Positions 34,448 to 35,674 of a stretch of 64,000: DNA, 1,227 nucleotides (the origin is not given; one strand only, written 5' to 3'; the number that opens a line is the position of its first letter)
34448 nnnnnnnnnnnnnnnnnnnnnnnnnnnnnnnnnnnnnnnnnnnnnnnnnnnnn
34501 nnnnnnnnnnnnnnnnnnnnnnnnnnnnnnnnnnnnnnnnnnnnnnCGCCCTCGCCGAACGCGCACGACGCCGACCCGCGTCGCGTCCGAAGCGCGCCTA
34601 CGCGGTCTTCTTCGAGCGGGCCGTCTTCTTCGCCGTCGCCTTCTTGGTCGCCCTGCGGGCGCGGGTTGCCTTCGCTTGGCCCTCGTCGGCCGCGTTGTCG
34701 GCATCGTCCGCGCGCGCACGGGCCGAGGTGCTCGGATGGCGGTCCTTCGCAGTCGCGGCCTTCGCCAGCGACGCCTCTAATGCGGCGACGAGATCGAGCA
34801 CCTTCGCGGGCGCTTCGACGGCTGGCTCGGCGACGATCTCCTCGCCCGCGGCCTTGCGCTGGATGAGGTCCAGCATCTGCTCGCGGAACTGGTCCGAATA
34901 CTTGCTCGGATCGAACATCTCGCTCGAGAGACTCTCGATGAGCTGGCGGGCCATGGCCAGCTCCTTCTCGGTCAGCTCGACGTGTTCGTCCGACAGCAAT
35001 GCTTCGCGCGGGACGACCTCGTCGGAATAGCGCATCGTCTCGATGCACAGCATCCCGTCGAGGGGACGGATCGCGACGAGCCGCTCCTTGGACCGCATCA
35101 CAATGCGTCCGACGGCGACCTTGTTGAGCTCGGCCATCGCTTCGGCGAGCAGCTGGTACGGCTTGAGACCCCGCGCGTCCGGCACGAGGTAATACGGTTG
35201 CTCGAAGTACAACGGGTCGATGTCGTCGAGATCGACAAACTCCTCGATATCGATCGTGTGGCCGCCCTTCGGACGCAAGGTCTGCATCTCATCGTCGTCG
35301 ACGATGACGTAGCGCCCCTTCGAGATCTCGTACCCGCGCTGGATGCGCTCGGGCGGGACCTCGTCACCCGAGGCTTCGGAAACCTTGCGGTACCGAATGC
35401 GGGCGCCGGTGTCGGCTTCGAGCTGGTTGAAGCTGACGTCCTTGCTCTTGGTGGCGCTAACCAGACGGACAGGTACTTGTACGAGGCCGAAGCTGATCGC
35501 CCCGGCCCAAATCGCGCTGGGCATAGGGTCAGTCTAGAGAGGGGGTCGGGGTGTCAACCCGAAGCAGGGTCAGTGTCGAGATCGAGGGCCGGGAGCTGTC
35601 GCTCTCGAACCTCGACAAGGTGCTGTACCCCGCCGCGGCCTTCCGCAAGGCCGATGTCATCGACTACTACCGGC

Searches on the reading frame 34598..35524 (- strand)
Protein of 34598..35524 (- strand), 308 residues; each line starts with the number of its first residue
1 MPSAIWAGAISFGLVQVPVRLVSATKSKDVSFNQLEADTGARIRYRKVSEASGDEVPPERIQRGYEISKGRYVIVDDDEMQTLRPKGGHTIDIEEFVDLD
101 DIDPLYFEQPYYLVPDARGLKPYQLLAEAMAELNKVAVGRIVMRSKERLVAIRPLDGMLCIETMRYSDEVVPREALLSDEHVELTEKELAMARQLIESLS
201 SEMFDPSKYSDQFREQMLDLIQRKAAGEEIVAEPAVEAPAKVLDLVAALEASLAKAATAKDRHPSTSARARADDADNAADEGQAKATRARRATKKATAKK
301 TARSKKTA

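Call 6: search_protein_families(library=pfam, proteins=[window:34598-35524:-], max_evalue=0.001)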
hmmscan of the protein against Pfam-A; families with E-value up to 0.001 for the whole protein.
window:34598-35524:- (308 aa): 1 family
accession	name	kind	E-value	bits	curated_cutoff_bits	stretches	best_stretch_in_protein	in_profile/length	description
PF02735.22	Ku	-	6.5e-50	170.1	25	1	11-191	1-190/190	Ku70/Ku80 beta-barrel domain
